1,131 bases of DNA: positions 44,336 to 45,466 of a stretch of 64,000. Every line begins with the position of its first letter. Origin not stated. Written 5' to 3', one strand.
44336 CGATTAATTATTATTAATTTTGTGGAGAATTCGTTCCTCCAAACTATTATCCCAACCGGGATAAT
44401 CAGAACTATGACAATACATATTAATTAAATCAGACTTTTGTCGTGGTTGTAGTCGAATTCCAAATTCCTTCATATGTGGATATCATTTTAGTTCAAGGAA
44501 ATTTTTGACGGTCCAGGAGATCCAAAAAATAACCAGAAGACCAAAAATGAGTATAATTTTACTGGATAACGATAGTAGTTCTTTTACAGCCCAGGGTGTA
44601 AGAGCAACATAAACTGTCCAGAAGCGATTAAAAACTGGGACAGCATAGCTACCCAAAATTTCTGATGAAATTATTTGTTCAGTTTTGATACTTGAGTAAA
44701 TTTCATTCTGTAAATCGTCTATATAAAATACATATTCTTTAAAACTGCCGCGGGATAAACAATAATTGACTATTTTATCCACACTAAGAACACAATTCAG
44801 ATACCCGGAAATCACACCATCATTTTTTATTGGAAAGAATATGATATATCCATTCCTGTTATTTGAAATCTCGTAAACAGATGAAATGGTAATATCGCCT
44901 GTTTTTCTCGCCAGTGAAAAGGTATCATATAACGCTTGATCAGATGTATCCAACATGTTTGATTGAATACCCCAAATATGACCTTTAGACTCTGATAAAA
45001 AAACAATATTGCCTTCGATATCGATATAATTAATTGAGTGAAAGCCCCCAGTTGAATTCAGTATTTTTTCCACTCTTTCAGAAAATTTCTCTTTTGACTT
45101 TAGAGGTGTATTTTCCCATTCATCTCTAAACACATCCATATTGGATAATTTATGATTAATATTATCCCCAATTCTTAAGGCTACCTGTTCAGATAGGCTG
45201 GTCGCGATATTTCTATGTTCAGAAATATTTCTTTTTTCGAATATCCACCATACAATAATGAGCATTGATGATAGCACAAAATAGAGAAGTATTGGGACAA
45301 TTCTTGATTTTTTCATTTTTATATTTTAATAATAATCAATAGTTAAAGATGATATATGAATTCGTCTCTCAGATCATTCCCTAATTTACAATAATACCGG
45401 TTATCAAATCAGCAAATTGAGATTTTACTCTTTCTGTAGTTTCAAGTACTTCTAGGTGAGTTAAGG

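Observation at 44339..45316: Stand-alone copy of a kinase's TM-sensor-TM input module immediately upstream of that kinase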

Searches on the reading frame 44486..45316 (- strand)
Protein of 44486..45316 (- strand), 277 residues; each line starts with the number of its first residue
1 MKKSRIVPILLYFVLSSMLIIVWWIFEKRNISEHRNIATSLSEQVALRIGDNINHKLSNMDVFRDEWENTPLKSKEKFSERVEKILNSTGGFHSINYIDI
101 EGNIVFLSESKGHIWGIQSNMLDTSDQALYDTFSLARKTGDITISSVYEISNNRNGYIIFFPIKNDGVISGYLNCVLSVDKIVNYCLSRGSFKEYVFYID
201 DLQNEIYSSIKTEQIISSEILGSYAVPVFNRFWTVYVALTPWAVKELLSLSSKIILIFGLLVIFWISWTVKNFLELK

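Call 4: search_protein_families(library=pfam, proteins=[window:44486-45316:-], max_evalue=0.1)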
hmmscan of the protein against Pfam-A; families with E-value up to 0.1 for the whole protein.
window:44486-45316:- (277 aa): 3 families
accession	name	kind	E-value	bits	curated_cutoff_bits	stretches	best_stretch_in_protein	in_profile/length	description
PF02743.24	dCache_1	-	2.2e-07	31.1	45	1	38-196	7-170/240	Cache domain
PF06703.16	SPC25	-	0.0067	16.6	24.3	1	6-94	60-147/159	Microsomal signal peptidase 25 kDa subunit (SPC25)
PF24133.1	DUF7400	-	0.0075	15.8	27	1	23-130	31-136/262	Domain of unknown function (DUF7400)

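Call 6: find_homologous_proteins(query=window:44486-45316:-)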
Query window:44486-45316:- (277 aa): 3 proteins with E <= 0.001 among 657 candidates.
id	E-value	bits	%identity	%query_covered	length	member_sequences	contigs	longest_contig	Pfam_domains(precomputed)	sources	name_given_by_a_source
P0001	2.7e-177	606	100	100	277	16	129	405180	PF02743.25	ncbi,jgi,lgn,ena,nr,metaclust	ncbi:MAG: cache domain-containing protein [Candidatus Marinimicrobia bacterium]|jgi:sensor domain CH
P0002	1.9e-159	547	88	100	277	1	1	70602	PF02743.25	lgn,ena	-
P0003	1.6e-73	266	44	99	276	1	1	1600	-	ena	-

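Call 8: find_encoding_contigs(protein=P0002, flank=8000, max_places=4)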
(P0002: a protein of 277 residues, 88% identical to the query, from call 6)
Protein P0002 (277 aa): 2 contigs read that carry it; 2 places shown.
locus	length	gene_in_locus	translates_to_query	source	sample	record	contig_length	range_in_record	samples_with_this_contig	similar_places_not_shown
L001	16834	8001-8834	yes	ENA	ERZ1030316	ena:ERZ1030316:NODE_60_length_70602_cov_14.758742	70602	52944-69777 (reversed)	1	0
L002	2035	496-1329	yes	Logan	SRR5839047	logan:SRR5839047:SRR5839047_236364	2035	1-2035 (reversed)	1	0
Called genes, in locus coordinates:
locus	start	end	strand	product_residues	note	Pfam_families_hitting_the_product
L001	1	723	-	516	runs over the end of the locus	?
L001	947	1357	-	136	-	PF01220:DHquinase_II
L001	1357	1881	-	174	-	PF14803:Zn_ribbon_Nudix (weak), PF00293:NUDIX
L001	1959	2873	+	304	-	PF00294:PfkB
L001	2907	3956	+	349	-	PF13428:TPR_14 (faint), PF00515:TPR_1 (faint), PF07719:TPR_2 (faint), PF13181:TPR_8 (faint), PF13424:TPR_12 (faint), PF13432:TPR_16 (faint), PF14559:TPR_19 (faint), PF13414:TPR_11, +2 more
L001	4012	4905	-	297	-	PF01882:DUF58, PF13519:VWA_2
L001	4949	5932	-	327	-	PF00493:MCM (faint), PF20030:bpMoxR, PF07726:AAA_3, PF07728:AAA_5, PF17863:AAA_lid_2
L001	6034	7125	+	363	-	PF21016:RlmN_N, PF04055:Radical_SAM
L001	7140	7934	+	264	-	PF01048:PNP_UDP_1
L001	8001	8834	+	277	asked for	PF02743:dCache_1 (weak)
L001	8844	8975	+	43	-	-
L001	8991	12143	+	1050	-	PF00989:PAS, PF13426:PAS_9 (weak), PF00989:PAS, PF13188:PAS_8, PF13426:PAS_9, PF01590:GAF (weak), PF13185:GAF_2, PF02518:HATPase_c, +3 more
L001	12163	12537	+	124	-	PF00072:Response_reg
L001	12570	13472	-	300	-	-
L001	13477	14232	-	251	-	PF00149:Metallophos (weak), PF12850:Metallophos_2 (faint)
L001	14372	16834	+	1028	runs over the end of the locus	PF13485:Peptidase_MA_2, PF00930:DPPIV_N (faint), PF26550:Tricorn_2nd, PF26549:Tricorn_N (weak), PF07676:PD40 (weak), PF26549:Tricorn_N, PF07676:PD40 (weak), PF01103:Omp85, +1 more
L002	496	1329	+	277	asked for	PF02743:dCache_1 (weak)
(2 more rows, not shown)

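Call 9: find_encoding_contigs(protein=P0003, flank=8000, max_places=4)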
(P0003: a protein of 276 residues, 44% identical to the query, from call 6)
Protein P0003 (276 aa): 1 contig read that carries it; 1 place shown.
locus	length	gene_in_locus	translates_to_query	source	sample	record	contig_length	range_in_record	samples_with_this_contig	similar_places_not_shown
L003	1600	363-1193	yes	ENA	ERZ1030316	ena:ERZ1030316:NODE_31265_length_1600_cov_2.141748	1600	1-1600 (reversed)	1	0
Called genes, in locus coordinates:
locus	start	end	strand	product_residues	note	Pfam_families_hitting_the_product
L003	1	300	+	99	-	?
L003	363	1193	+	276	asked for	-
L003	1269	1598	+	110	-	?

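Call 10: find_encoding_contigs(protein=P0001, flank=6000, max_places=8)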
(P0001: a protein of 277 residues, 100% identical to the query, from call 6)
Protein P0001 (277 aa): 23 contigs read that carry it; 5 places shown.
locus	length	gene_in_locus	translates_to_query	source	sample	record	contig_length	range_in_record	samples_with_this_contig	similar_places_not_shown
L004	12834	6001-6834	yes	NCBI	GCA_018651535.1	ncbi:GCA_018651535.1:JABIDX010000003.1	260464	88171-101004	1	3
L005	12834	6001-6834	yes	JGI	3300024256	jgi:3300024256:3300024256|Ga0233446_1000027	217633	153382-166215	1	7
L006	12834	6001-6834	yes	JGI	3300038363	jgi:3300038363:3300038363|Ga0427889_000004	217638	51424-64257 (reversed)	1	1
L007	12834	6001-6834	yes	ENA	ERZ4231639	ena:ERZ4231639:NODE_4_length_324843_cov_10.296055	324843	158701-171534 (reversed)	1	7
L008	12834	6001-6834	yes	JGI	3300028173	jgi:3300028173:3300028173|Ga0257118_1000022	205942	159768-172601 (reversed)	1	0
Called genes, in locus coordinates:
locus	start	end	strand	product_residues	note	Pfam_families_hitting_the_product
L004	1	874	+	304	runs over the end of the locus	PF00294:PfkB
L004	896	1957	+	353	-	PF00515:TPR_1 (faint), PF07719:TPR_2 (faint), PF13181:TPR_8 (faint), PF13428:TPR_14 (faint), PF13432:TPR_16 (faint), PF14559:TPR_19 (faint), PF21033:RMD1-3 (faint), PF13414:TPR_11, +2 more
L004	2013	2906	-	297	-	PF01882:DUF58, PF13519:VWA_2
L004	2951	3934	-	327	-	PF00493:MCM (faint), PF20030:bpMoxR, PF00004:AAA (faint), PF07726:AAA_3, PF07728:AAA_5, PF17863:AAA_lid_2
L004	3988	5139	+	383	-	PF21016:RlmN_N, PF04055:Radical_SAM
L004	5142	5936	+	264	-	PF01048:PNP_UDP_1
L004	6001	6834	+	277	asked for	PF02743:dCache_1 (weak)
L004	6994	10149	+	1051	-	PF03924:CHASE (weak), PF00989:PAS, PF13426:PAS_9 (weak), PF00989:PAS (weak), PF13188:PAS_8, PF13426:PAS_9, PF13185:GAF_2, PF02518:HATPase_c, +3 more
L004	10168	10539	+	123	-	PF00072:Response_reg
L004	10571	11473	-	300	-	-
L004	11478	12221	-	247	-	-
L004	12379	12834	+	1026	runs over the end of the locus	PF13485:Peptidase_MA_2, PF00930:DPPIV_N (faint), PF26550:Tricorn_2nd, PF26549:Tricorn_N (weak), PF07676:PD40 (weak), PF26549:Tricorn_N (weak), PF07676:PD40 (weak), PF01103:Omp85, +1 more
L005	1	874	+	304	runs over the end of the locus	PF00294:PfkB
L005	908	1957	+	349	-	PF13428:TPR_14 (faint), PF00515:TPR_1 (faint), PF07719:TPR_2 (faint), PF13181:TPR_8 (faint), PF13432:TPR_16 (faint), PF14559:TPR_19 (faint), PF21033:RMD1-3 (faint), PF13414:TPR_11, +2 more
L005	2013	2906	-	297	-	PF01882:DUF58, PF13519:VWA_2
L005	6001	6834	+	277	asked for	PF02743:dCache_1 (weak)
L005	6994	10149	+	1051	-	PF03924:CHASE (weak), PF00989:PAS, PF13426:PAS_9 (weak), PF00989:PAS (weak), PF13188:PAS_8, PF13426:PAS_9, PF13185:GAF_2, PF02518:HATPase_c, +3 more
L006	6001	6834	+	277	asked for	PF02743:dCache_1 (weak)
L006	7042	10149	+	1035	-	PF03924:CHASE (weak), PF00989:PAS, PF13426:PAS_9 (weak), PF00989:PAS (weak), PF13188:PAS_8, PF13426:PAS_9, PF13185:GAF_2, PF02518:HATPase_c, +3 more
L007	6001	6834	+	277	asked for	PF02743:dCache_1 (weak)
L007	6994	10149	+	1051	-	PF03924:CHASE (weak), PF00989:PAS, PF13426:PAS_9 (weak), PF00989:PAS (weak), PF13188:PAS_8, PF13426:PAS_9, PF13185:GAF_2, PF02518:HATPase_c, +3 more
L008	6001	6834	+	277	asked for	PF02743:dCache_1 (weak)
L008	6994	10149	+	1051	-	PF03924:CHASE (weak), PF00989:PAS, PF13426:PAS_9 (weak), PF00989:PAS (weak), PF13188:PAS_8, PF13426:PAS_9, PF13185:GAF_2, PF02518:HATPase_c, +3 more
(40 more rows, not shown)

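Call 23: find_related_loci(query=A1, collection=genome_contigs, flank=6000)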
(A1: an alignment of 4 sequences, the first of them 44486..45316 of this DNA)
Query A1 (277 aa) in genome_contigs; peptide patterns used: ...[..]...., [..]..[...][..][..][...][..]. (x = any residue, [..] = any of these).
62 stretches matched a pattern, but none encodes a relative of the query by tblastn (E <= 1e-3).

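Call 24: search_protein_representatives(alignment_id=A1)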
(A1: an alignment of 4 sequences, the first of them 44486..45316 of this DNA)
Query: 4 sequences, 277 profile positions. Proteins with E-value up to 0.001 (for the whole library): 1989; up to 1e-10: 765; up to 1e-30: 18. The best 150 are listed.
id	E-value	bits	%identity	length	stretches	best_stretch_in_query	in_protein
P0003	4.0e-134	462.8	-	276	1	3-276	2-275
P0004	5.8e-78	278.6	-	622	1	2-273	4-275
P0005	2.5e-74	266.7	-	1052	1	17-275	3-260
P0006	2.2e-43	165.2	-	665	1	2-274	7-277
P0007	1.5e-39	152.6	-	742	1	2-273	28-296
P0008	6.0e-36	140.8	-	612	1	7-270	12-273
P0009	1.2e-35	139.8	-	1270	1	2-270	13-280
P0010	2.8e-35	138.6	-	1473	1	4-267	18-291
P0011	4.1e-35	138.0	-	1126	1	2-272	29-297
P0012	1.8e-33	132.7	-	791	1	2-274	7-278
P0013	2.7e-33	132.1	-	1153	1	3-272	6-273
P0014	2.8e-33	132.0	-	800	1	5-261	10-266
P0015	3.8e-33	131.6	-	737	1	2-267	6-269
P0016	4.0e-33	131.5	-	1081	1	4-271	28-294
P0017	8.3e-33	130.5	-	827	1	7-271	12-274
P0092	1.2e-23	100.4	-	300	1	5-215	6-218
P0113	5.2e-22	95.0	-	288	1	8-265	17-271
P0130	4.9e-21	91.8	-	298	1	33-260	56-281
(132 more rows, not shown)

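Call 25: predict_structure(alignment_id=A1)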
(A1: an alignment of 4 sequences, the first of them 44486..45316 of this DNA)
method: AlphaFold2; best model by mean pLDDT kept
length: 277 residues; sequences in the alignment: 4
mean_pLDDT: 82.1   pTM: 0.73
mean pLDDT of the five models: 82.1, 79.9, 79.9, 79.2, 78.3
residues with pLDDT >= 90: 79; 70-90: 155; 50-70: 32; < 50: 11
segments of 3 or more residues with pLDDT < 50: 111-120
pLDDT, mean of each block of 10 residues (from residue 1): 73 89 83 89 93 91 91 84 79 86 75 44 67 90 87 83 91 91 85 85 84 61 90 90 70 79 89 77
secondary structure, 60 per line:
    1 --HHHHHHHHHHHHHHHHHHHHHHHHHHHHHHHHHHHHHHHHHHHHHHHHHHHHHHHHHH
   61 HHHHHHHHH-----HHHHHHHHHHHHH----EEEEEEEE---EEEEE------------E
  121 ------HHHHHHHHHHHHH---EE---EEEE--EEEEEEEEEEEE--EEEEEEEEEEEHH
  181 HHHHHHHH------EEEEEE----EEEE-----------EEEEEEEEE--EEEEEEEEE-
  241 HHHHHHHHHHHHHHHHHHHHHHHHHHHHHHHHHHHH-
elements in order: H3-69 H75-87 E92-99 E103-107 H127-139 E148-151 E154-165 E168-178 H179-188 E195-200 E205-208 E220-228 E231-239 H241-276

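Call 28: find_related_loci(query=window:44486-45316:-, collection=genome_contigs, flank=6000)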
Query window:44486-45316:- (277 aa) in genome_contigs; peptide patterns used: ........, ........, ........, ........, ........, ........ (x = any residue, [..] = any of these).
62 stretches matched a pattern, but none encodes a relative of the query by tblastn (E <= 1e-3).

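Call 29: fold_search(model_id=the predicted structure, library=pdb)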
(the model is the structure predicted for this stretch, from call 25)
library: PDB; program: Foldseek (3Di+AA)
matches with E <= 10: 711; with E <= 0.001: 103
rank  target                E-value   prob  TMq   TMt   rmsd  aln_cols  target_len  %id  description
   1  4jgq_A                1.8e-08  1.00  0.55  0.72   4.3       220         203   17  The crystal structure of sporulation kinase D mutant sensor domain, r131a, from Bacillus subtilis subsp in co-crystall (released 2013-05-15)
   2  4jgo_A                2.7e-08  1.00  0.56  0.72   4.2       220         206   17  The crystal structure of sporulation kinase d sensor domain from Bacillus subtilis subsp. (released 2013-05-15)
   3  4jgo_B                2.7e-08  1.00  0.55  0.69   4.3       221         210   14  The crystal structure of sporulation kinase d sensor domain from Bacillus subtilis subsp. (released 2013-05-15)
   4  4jgr_B                3.4e-08  1.00  0.57  0.73   4.1       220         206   17  The crystal structure of sporulation kinase D mutant sensor domain, R131A, from Bacillus subtilis subsp at 2.4A resolu (released 2013-05-15)
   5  4jgp_B                5.5e-08  1.00  0.55  0.70   4.3       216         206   13  The crystal structure of sporulation kinase D sensor domain from Bacillus subtilis subsp in complex with pyruvate at 2 (released 2013-05-15)
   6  4jgr_A                8.9e-08  1.00  0.55  0.72   4.2       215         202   17  The crystal structure of sporulation kinase D mutant sensor domain, R131A, from Bacillus subtilis subsp at 2.4A resolu (released 2013-05-15)
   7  4jgq_B                1.2e-07  1.00  0.56  0.74   4.0       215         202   17  The crystal structure of sporulation kinase D mutant sensor domain, r131a, from Bacillus subtilis subsp in co-crystall (released 2013-05-15)
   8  6k62_B                1.9e-07  1.00  0.53  0.56   5.3       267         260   14  Crystal structure of Xanthomonas PcrK (released 2019-09-25)
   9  5ere                  2.2e-07  1.00  0.50  0.28   6.0       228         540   12  Extracellular ligand binding receptor from Desulfohalobium retbaense DSM5692 (released 2016-08-10)
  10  6k62_A                4.7e-07  1.00  0.51  0.55   5.5       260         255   13  Crystal structure of Xanthomonas PcrK (released 2019-09-25)
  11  9nj8_B                1.1e-06  1.00  0.45  0.57   5.8       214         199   16  Crystal structure of apo Vibrio cholerae CqsR with D198N mutation (released 2025-07-02)
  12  2p7j_A                2.8e-06  1.00  0.49  0.51   6.3       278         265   12  Crystal structure of the domain of putative sensory box/GGDEF family protein from Vibrio parahaemolyticus (released 2007-05-01)
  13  6ios                  3.0e-06  1.00  0.51  0.58   8.0       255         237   13  The ligand binding domain of Mlp24 with proline (released 2019-03-06)
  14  9nj8_A                4.8e-06  1.00  0.46  0.62   5.3       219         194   13  Crystal structure of apo Vibrio cholerae CqsR with D198N mutation (released 2025-07-02)
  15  9nia                  4.8e-06  1.00  0.42  0.52   8.6       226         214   14  Crystal structure of Vibrio cholerae CqsR bound to ethanolamine (released 2025-07-02)
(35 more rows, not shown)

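Call 30: find_encoding_contigs(protein=P0004, flank=6000, max_places=4)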
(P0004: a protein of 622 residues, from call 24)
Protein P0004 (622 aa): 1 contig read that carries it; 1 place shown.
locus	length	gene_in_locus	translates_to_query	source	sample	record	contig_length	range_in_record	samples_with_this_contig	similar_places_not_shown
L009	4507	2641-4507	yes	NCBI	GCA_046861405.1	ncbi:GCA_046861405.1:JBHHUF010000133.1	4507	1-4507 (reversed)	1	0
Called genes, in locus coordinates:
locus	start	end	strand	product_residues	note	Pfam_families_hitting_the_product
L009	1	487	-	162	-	PF00493:MCM (weak), PF20030:bpMoxR, PF07726:AAA_3, PF07728:AAA_5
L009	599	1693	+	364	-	PF21016:RlmN_N, PF04055:Radical_SAM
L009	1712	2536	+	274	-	PF01048:PNP_UDP_1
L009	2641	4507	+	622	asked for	PF03924:CHASE (weak), PF00989:PAS, PF13188:PAS_8 (weak), PF08447:PAS_3 (weak), PF13426:PAS_9, PF00989:PAS, PF13188:PAS_8, PF13426:PAS_9, +4 more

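Call 47: find_encoding_contigs(protein=P0113, flank=5000, max_places=2)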
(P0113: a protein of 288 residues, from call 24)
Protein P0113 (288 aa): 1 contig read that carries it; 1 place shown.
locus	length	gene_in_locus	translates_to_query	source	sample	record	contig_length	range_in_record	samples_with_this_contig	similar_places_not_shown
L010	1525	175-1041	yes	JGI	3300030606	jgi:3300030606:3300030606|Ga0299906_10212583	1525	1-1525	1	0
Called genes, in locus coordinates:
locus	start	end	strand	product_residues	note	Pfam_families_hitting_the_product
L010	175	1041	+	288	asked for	PF03924:CHASE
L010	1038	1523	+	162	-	?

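Call 48: find_encoding_contigs(protein=P0130, flank=5000, max_places=2)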
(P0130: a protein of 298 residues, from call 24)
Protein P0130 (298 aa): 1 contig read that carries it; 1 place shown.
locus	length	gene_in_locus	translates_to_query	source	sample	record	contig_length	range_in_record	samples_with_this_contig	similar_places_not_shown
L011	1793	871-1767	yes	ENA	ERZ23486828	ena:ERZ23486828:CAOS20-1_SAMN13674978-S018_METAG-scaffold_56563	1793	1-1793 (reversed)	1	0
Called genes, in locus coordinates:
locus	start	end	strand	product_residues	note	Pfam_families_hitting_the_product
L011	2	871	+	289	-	?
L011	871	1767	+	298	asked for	PF03924:CHASE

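Call 49: find_encoding_contigs(protein=P0092, flank=5000, max_places=2)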
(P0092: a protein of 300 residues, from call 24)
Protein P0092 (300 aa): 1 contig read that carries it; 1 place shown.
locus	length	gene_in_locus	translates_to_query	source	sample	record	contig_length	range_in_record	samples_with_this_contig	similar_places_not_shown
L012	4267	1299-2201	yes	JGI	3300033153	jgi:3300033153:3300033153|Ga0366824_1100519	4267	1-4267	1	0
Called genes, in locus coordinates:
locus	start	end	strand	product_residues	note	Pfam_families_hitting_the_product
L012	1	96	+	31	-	?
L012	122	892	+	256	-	PF00106:adh_short, PF08659:KR, PF13561:adh_short_C2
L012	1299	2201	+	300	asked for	-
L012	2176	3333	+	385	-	PF00496:SBP_bac_5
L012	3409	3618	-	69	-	PF20181:DUF6544, PF21900:DUF6920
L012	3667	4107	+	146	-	-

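Call 51: search_protein_families(library=pfam, proteins=[L010:1038-1523:+, L011:2-871:+], max_evalue=0.01)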
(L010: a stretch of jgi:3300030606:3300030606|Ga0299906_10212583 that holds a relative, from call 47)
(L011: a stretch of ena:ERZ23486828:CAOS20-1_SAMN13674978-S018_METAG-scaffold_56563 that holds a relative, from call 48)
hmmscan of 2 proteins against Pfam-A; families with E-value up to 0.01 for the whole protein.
L010:1038-1523:+ (162 aa): 4 families
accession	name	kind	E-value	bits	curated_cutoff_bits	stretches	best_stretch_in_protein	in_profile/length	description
PF00989.32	PAS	-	4.3e-10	40.1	22.6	2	114-149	1-36/113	PAS fold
PF08448.16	PAS_4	-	1.1e-08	35.7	23.1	1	7-101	13-107/110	PAS fold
PF13188.13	PAS_8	-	2.1e-08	34.2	21.8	1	114-150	1-37/65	PAS domain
PF13426.13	PAS_9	-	9.1e-06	26.3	27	1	7-101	9-103/103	PAS domain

L011:2-871:+ (289 aa): 0 families

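Call 52: find_related_loci(query=A1, collection=metagenome_contigs, flank=5000)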
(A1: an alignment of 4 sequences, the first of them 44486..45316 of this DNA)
Query A1 (277 aa) in metagenome_contigs; peptide patterns used: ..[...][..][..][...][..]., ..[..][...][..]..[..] (x = any residue, [..] = any of these).
598 stretches matched a pattern (row limit reached: there are more); 1 encode a relative of the query (tblastn E <= 1e-3); 1 distinct loci.
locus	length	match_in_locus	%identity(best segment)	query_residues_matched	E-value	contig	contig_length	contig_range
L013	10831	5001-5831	91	1-277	1e-163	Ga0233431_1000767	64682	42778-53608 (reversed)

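Call 55: list_cluster_members(proteins=[P0001])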
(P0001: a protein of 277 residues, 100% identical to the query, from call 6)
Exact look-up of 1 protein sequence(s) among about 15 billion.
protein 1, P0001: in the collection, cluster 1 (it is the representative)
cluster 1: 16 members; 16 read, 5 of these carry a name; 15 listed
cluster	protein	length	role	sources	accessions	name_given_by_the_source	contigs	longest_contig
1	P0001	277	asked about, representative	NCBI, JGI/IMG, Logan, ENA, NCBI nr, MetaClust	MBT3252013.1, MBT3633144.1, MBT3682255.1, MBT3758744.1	MAG: cache domain-containing protein [Candidatus Marinimicrobia bacterium] | sensor domain CHASE-containing protein | cache domain-containing protein [Candidatus Neomarinimicrobiota bacterium]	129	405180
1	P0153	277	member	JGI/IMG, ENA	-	sensor domain CHASE-containing protein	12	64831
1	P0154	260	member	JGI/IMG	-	hypothetical protein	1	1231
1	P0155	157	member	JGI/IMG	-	hypothetical protein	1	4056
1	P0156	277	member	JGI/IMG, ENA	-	hypothetical protein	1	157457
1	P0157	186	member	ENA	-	-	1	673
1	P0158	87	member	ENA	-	-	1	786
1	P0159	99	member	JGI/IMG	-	-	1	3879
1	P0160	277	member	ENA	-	-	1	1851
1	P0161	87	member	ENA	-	-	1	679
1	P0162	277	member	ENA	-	-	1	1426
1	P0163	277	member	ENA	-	-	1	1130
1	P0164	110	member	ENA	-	-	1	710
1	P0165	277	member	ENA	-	-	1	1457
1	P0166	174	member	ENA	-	-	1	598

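Call 69: find_homologous_proteins(query=A3, max_evalue=1e-25)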
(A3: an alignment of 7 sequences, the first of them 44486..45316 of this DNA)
Query A3 (7 sequences) (277 aa, profile of the alignment): 5 proteins with E <= 1e-25 among 3526 candidates.
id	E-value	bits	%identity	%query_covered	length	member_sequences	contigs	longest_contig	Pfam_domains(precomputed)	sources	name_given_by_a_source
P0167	7.0e-140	483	33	99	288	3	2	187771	PF03924.20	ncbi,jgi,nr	ncbi:MAG: CHASE domain-containing protein [Candidatus Marinimicrobia bacterium]|nr:CHASE domain-cont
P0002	6.5e-131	454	88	100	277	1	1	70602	PF02743.25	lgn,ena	-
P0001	1.2e-130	453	100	100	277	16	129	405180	PF02743.25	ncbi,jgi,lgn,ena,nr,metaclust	ncbi:MAG: cache domain-containing protein [Candidatus Marinimicrobia bacterium]|jgi:sensor domain CH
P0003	6.9e-117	408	44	99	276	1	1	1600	-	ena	-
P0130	1.4e-26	111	25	97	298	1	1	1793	PF03924.20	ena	-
